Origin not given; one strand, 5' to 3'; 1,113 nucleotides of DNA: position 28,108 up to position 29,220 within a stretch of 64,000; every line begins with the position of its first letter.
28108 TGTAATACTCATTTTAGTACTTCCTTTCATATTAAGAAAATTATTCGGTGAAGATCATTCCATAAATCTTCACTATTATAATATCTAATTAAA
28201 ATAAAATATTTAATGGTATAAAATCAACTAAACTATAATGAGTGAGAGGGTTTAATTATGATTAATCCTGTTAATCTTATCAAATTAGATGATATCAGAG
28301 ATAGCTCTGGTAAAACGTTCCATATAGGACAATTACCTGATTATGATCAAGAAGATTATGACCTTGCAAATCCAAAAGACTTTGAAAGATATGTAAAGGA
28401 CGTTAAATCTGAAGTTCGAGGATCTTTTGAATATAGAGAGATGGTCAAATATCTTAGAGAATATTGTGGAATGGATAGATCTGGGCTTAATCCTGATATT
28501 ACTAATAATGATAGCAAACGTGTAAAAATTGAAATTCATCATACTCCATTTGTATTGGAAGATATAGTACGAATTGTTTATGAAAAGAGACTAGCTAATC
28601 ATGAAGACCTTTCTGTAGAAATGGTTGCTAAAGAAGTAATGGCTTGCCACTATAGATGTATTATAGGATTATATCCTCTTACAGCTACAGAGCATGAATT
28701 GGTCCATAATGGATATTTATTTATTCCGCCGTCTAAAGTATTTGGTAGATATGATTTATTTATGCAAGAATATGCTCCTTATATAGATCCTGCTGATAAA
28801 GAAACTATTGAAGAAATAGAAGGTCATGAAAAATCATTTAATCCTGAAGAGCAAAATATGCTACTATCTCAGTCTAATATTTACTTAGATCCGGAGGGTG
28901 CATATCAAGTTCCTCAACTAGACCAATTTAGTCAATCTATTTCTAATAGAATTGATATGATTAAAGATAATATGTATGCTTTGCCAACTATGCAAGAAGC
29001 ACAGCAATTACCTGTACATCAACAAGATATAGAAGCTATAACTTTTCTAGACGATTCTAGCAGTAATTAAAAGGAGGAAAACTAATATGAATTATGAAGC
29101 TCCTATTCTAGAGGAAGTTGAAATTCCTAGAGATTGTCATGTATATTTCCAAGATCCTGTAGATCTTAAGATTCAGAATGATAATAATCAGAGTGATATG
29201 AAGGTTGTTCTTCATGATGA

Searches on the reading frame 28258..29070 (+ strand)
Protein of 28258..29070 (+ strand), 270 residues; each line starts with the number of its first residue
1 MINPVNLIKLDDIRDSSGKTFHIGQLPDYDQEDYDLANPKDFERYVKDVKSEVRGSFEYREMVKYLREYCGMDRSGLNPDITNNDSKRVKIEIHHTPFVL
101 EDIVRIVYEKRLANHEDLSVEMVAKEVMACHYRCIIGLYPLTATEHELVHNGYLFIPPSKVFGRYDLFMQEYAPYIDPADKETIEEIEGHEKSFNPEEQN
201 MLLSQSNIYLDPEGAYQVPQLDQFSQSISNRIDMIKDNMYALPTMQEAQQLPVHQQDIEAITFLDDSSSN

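Call 26: search_protein_families(library=phrogs, proteins=[window:28258-29070:+], max_evalue=0.001)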
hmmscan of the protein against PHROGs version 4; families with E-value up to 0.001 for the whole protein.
window:28258-29070:+ (270 aa): 1 family
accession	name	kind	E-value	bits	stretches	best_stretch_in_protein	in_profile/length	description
phrog_12252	-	unknown function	5.7e-40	138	1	35-197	42-201/223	-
